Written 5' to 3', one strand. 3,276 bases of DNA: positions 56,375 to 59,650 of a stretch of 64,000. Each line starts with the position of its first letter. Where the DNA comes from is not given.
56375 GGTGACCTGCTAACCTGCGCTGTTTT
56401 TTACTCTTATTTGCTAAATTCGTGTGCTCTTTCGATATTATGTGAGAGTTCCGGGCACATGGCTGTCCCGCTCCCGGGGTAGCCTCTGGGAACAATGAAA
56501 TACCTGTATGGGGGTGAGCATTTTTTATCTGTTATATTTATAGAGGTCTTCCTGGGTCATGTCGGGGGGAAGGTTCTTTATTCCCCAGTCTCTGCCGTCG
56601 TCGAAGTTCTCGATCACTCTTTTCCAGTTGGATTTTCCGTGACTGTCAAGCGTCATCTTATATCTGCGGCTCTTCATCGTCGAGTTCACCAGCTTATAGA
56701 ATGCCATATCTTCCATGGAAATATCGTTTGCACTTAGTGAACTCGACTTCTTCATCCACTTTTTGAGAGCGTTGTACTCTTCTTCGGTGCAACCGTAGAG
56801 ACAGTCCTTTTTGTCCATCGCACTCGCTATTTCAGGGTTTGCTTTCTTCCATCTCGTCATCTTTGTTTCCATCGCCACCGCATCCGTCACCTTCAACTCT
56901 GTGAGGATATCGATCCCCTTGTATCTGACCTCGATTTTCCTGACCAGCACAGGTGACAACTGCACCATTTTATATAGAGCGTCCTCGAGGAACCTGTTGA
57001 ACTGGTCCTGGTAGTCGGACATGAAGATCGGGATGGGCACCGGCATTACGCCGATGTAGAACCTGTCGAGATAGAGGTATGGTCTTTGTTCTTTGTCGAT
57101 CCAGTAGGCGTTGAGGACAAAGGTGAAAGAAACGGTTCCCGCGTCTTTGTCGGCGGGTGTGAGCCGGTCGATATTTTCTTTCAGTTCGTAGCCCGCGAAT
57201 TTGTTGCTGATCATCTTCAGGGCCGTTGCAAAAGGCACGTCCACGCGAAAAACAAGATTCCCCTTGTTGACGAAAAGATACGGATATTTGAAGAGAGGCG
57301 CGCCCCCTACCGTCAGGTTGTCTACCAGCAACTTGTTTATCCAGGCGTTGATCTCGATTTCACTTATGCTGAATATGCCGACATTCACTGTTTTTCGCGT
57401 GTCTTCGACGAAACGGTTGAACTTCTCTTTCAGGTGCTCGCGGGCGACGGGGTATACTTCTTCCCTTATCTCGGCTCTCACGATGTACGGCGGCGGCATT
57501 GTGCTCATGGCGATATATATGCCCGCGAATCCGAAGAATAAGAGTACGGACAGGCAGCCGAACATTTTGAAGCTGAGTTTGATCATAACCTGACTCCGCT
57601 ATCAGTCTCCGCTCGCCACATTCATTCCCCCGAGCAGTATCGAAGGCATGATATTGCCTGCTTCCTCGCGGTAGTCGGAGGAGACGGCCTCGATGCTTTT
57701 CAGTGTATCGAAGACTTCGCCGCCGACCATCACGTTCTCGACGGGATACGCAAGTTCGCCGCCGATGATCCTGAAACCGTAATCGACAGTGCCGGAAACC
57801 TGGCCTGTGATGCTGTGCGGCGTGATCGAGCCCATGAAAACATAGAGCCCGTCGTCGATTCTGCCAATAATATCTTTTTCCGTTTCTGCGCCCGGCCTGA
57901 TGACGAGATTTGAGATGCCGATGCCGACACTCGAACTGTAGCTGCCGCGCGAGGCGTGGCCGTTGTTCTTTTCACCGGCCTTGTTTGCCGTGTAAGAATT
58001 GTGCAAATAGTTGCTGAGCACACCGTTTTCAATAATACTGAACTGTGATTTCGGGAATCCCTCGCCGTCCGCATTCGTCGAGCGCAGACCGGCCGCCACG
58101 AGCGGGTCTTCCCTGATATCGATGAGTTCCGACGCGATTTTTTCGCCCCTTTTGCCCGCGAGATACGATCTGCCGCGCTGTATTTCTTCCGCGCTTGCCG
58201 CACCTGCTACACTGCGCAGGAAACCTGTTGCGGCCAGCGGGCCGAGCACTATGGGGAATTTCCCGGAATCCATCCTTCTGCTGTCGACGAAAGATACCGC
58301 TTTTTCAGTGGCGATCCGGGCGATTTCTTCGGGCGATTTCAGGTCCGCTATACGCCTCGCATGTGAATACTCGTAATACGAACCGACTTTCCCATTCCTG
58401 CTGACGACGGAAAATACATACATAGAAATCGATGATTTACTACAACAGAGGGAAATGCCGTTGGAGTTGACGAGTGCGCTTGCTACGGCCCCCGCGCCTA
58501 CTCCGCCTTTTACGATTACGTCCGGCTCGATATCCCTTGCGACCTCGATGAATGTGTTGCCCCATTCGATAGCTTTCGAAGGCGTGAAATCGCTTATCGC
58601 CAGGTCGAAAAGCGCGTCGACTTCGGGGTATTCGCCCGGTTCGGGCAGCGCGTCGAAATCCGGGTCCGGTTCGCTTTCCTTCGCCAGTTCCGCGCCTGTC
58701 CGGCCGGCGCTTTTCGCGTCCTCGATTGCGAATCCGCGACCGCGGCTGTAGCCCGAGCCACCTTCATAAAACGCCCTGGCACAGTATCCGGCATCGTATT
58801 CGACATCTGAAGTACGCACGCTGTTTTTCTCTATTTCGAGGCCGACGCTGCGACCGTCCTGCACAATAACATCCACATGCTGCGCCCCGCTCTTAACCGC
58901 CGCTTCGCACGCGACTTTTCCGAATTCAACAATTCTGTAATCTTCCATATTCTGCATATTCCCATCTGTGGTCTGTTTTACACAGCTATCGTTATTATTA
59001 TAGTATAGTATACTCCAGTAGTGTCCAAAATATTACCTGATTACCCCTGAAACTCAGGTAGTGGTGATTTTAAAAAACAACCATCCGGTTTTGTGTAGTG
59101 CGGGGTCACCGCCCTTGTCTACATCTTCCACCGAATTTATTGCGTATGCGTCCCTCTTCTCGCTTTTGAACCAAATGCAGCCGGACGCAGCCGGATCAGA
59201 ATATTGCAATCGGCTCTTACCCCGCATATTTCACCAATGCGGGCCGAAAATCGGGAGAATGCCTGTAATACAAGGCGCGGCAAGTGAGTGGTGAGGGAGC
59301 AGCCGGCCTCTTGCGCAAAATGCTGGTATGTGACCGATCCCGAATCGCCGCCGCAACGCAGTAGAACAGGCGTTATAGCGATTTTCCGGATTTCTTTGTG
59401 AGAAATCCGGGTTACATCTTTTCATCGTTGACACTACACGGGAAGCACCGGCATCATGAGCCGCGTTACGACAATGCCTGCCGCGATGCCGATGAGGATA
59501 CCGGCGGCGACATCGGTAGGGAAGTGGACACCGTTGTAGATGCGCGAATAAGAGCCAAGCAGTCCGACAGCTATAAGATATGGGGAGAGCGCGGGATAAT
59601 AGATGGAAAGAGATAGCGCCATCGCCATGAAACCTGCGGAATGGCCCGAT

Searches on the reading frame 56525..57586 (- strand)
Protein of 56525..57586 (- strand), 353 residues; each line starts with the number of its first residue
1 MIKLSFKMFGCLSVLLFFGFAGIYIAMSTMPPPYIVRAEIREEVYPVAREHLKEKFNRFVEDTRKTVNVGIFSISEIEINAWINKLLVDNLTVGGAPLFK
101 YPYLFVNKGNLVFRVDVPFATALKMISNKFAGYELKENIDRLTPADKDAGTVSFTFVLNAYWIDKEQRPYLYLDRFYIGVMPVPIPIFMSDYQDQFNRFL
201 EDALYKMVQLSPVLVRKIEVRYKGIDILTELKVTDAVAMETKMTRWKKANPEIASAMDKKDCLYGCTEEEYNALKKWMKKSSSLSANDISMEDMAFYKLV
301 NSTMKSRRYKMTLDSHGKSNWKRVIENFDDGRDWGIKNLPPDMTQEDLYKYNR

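Call 70: search_protein_families(library=pfam, proteins=[window:56525-57586:-], max_evalue=0.00001)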
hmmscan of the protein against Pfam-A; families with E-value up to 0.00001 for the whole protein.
window:56525-57586:- (353 aa): 0 families

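Call 71: search_protein_families(library=pfam, proteins=[window:56525-57586:-], max_evalue=1)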
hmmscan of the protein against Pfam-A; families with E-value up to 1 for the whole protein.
window:56525-57586:- (353 aa): 3 families
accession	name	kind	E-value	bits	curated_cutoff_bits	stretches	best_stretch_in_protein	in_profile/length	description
PF22663.2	Rhv_5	-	0.049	13.9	27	1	101-155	132-189/216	Picornavirus coat protein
PF02413.22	Caudo_TAP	-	0.11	13.1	22.1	1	238-291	68-120/131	Caudovirales tail fibre assembly protein, lambda gpK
PF00076.28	RRM_1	-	0.19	12.1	20.7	1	336-350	3-17/70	RNA recognition motif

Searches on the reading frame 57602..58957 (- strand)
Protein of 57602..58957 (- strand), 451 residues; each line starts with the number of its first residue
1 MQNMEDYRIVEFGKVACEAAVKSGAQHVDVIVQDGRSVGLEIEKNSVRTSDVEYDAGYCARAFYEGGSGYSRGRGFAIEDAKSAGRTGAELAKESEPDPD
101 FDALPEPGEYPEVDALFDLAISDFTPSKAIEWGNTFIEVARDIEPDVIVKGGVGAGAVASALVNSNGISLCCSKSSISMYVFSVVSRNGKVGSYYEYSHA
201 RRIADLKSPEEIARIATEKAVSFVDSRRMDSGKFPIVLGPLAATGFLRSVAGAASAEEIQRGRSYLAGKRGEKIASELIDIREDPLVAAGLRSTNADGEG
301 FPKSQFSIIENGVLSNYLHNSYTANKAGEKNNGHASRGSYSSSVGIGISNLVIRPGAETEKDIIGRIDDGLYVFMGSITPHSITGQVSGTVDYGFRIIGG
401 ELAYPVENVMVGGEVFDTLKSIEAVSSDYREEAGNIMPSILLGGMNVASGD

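Call 17: search_protein_families(library=pfam, proteins=[window:57602-58957:-])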
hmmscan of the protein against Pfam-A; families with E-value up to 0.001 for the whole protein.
window:57602-58957:- (451 aa): 3 families
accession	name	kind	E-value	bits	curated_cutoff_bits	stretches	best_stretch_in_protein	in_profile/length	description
PF19289.4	PmbA_TldD_3rd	-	1.1e-62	211.5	22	1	231-448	1-219/220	PmbA/TldA metallopeptidase C-terminal domain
PF19290.4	PmbA_TldD_2nd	-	5.6e-09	36.9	20.9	1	122-222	4-107/109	PmbA/TldA metallopeptidase central domain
PF01523.21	PmbA_TldD_1st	-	4.7e-05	23.9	20.9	1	28-71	1-44/65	PmbA/TldA metallopeptidase domain 1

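Call 23: find_homologous_proteins(query=window:57602-58957:-, max_evalue=1e-60)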
Query window:57602-58957:- (451 aa): 174 proteins with E <= 1e-60 among 8000 candidates; the best 120 are listed.
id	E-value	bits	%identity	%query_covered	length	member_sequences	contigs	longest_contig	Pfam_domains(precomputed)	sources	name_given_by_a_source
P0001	1.7e-288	975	100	99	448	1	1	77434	PF19290.5,PF19289.5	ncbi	-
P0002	9.3e-236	801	81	99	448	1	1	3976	PF01523.22,PF19290.5,PF19289.5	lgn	-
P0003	7.0e-176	604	63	98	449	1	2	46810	PF01523.22,PF19290.5,PF19289.5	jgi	-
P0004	1.1e-163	563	56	99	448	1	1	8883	PF01523.22,PF19290.5,PF19289.5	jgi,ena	-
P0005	5.0e-163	561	59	97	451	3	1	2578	PF01523.22,PF19290.5,PF19289.5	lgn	-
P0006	1.2e-160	553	58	94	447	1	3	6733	PF01523.22,PF19290.5,PF19289.5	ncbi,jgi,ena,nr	ncbi:MAG TPA: TldD/PmbA family protein [bacterium]|nr:TldD/PmbA family protein [bacterium]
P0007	5.5e-160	551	56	97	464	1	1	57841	PF01523.22,PF19290.5,PF19289.5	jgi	jgi:PmbA protein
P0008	5.9e-158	545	58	93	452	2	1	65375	PF01523.22,PF19290.5,PF19289.5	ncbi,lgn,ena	ncbi:MAG: TldD/PmbA family protein [bacterium]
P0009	7.9e-157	541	57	97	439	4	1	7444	PF01523.22,PF19290.5,PF19289.5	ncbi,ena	-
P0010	9.3e-157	541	57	99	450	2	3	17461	PF01523.22,PF19290.5,PF19289.5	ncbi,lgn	-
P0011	2.2e-153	529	59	93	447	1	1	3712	PF01523.22,PF19290.5,PF19289.5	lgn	-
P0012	1.1e-152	527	54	99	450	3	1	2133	PF01523.22,PF19290.5,PF19289.5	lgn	-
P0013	2.5e-152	526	57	93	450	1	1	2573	PF01523.22,PF19290.5,PF19289.5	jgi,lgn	jgi:PmbA protein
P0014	7.4e-136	472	51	99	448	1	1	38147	PF01523.22,PF19290.5,PF19289.5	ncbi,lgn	-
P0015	9.3e-125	435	47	99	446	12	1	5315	PF01523.22,PF19290.5,PF19289.5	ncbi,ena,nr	ncbi:MAG TPA: TldD/PmbA family protein [bacterium]|nr:TldD/PmbA family protein [bacterium]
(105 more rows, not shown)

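Call 24: find_encoding_contigs(protein=P0001, flank=10000, max_places=3)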
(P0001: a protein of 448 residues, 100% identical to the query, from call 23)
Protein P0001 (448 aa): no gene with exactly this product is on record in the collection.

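Call 25: find_encoding_contigs(protein=P0002, flank=10000, max_places=3)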
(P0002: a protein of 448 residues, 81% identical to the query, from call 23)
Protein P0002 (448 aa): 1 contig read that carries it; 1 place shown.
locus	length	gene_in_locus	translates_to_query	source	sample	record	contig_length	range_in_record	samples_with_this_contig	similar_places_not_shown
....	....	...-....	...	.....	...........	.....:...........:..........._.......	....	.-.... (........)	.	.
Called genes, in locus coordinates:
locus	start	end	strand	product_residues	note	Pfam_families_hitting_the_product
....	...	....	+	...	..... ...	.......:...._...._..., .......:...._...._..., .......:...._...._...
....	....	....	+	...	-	-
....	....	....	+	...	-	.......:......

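Call 26: find_encoding_contigs(protein=P0003, flank=10000, max_places=3)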
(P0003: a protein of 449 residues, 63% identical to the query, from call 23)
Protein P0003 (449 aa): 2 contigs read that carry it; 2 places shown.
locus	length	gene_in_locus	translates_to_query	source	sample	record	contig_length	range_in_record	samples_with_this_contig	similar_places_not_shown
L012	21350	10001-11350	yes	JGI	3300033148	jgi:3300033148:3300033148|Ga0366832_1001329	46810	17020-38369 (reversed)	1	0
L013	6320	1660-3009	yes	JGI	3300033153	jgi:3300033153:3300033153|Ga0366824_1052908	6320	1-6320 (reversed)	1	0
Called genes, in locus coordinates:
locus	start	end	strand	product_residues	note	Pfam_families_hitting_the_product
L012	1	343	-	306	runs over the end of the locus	PF02779:Transket_pyr, PF02780:Transketolase_C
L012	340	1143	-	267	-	PF13292:DXP_synthase_N, PF00456:Transketolase_N, PF00676:E1_dh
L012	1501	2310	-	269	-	PF00149:Metallophos, PF12850:Metallophos_2 (faint)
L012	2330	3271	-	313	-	PF13489:Methyltransf_23, PF07021:MetW, PF08003:Methyltransf_9 (weak), PF13649:Methyltransf_25, PF13847:Methyltransf_31, PF08241:Methyltransf_11, PF08242:Methyltransf_12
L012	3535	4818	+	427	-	PF02056:Glyco_hydro_4, PF11975:Glyco_hydro_4C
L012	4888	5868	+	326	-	PF00483:NTP_transferase, PF12804:NTP_transf_3, PF25087:GMPPB_C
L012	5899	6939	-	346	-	PF04909:Amidohydro_2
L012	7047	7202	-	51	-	-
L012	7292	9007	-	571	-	PF02776:TPP_enzyme_N, PF00205:TPP_enzyme_M, PF02775:TPP_enzyme_C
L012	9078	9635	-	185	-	PF13384:HTH_23 (faint), PF13518:HTH_28, PF13551:HTH_29, PF13565:HTH_32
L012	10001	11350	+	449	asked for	PF01523:PmbA_TldD_1st, PF19290:PmbA_TldD_2nd, PF19289:PmbA_TldD_3rd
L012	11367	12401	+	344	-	-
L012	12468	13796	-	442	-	PF00465:Fe-ADH, PF13685:Fe-ADH_2 (weak), PF25137:ADH_Fe_C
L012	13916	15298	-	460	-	PF01555:N6_N4_Mtase, PF00565:SNase (weak)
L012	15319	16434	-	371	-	PF00291:PALP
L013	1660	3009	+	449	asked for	PF01523:PmbA_TldD_1st, PF19290:PmbA_TldD_2nd, PF19289:PmbA_TldD_3rd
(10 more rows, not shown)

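Call 32: find_encoding_contigs(protein=P0007, flank=10000, max_places=3)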
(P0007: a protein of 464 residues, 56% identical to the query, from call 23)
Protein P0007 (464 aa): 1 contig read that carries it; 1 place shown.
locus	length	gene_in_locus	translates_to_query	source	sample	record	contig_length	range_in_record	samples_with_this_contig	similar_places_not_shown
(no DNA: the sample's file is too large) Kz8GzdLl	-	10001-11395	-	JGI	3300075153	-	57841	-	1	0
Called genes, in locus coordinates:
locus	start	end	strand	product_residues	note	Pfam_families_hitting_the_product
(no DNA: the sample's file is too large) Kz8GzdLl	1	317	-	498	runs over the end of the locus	-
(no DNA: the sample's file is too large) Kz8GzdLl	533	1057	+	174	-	PF10698:DUF2505 (weak)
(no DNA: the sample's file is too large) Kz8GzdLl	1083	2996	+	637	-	PF00884:Sulfatase, PF01663:Phosphodiest, PF16347:SGSH_C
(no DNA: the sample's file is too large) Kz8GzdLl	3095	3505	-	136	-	PF20393:Pro_CA_2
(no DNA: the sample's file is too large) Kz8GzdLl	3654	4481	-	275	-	PF00669:Flagellin_N, PF00700:Flagellin_C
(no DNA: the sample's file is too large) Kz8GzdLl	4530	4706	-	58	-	-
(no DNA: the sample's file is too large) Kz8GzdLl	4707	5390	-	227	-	-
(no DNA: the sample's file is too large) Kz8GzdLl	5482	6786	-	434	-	PF07721:TPR_4 (faint), PF13181:TPR_8 (faint), PF13428:TPR_14 (faint), PF13432:TPR_16 (faint), PF14559:TPR_19 (faint), PF07719:TPR_2 (faint), PF13371:TPR_9 (faint), PF00515:TPR_1 (weak), +3 more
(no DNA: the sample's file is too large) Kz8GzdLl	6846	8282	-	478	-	PF00370:FGGY_N, PF02782:FGGY_C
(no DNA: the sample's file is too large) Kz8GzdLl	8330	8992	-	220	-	-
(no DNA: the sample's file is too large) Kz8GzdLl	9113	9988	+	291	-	PF13349:DUF4097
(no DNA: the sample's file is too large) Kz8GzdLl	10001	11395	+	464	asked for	PF01523:PmbA_TldD_1st (weak), PF19290:PmbA_TldD_2nd, PF19289:PmbA_TldD_3rd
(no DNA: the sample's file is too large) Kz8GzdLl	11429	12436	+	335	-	-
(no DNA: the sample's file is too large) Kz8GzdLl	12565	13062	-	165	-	PF00027:cNMP_binding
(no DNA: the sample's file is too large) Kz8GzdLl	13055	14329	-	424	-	PF00520:Ion_trans (weak), PF07885:Ion_trans_2, PF22614:Slo-like_RCK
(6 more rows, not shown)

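Call 33: find_encoding_contigs(protein=P0008, flank=10000, max_places=3)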
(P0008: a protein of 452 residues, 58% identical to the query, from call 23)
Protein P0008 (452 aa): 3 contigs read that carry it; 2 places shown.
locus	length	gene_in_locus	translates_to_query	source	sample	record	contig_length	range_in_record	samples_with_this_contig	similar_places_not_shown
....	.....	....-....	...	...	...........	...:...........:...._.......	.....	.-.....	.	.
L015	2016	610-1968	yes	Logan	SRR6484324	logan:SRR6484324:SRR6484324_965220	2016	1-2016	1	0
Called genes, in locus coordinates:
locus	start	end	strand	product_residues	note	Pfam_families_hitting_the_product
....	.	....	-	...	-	?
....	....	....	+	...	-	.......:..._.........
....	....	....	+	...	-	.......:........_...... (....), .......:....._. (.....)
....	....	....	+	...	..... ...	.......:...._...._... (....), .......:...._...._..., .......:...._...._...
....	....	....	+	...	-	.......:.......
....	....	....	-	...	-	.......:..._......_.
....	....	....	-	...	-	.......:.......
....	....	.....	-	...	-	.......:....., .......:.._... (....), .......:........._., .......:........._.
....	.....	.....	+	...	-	-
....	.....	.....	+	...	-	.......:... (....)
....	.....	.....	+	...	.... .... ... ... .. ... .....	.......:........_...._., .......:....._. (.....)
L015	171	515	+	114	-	PF01050:MannoseP_isomer (weak), PF07883:Cupin_2 (faint)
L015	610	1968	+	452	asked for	PF01523:PmbA_TldD_1st (weak), PF19290:PmbA_TldD_2nd, PF19289:PmbA_TldD_3rd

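Call 56: find_encoding_contigs(protein=P0006, flank=10000, max_places=4)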
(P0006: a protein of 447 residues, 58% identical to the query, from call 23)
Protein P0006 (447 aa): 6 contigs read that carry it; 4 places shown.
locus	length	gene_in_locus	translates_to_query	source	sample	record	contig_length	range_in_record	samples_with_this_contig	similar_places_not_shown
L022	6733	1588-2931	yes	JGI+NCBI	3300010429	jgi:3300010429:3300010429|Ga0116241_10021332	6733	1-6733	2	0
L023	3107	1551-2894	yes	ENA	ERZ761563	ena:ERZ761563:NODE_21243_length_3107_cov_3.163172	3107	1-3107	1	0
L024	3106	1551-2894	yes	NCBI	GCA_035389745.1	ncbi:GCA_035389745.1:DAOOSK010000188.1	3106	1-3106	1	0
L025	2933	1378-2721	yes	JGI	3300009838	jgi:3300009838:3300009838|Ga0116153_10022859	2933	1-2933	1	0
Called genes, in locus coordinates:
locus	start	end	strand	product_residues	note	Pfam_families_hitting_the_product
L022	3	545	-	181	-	?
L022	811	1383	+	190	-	-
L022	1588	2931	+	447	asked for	PF01523:PmbA_TldD_1st, PF19290:PmbA_TldD_2nd, PF19289:PmbA_TldD_3rd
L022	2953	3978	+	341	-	-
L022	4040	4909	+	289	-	PF00561:Abhydrolase_1, PF12146:Hydrolase_4 (faint), PF12697:Abhydrolase_6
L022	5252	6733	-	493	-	?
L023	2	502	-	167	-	PF01663:Phosphodiest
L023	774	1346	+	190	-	-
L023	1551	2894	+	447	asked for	PF01523:PmbA_TldD_1st, PF19290:PmbA_TldD_2nd, PF19289:PmbA_TldD_3rd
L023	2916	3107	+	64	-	?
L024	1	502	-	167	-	PF01663:Phosphodiest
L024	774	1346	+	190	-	-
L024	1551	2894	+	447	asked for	PF01523:PmbA_TldD_1st, PF19290:PmbA_TldD_2nd, PF19289:PmbA_TldD_3rd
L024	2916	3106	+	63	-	?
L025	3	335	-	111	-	?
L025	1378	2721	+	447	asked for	PF01523:PmbA_TldD_1st, PF19290:PmbA_TldD_2nd, PF19289:PmbA_TldD_3rd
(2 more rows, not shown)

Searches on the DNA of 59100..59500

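Call 92: search_rna_families(source=window, start=59100, end=59500, threshold=evalue, max_evalue=10)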
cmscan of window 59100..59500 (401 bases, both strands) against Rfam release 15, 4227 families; matches with E-value up to 10: 3.
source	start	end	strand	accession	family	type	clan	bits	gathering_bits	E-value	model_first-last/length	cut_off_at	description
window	59386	59412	+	RF03217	mir-3167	Gene; miRNA;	-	20.7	86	0.32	1-59/59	no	mir-3167 microRNA precursor family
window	59167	59181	+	RF01834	fiv_FSE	Cis-reg; frameshift_element;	-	15.1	53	0.88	1-35/35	no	ribosomal frameshift site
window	59208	59308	-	RF02570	BM-sr0117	Gene; sRNA;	-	14.7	112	2.4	1-83/83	no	Brucella melitensis small RNA 0117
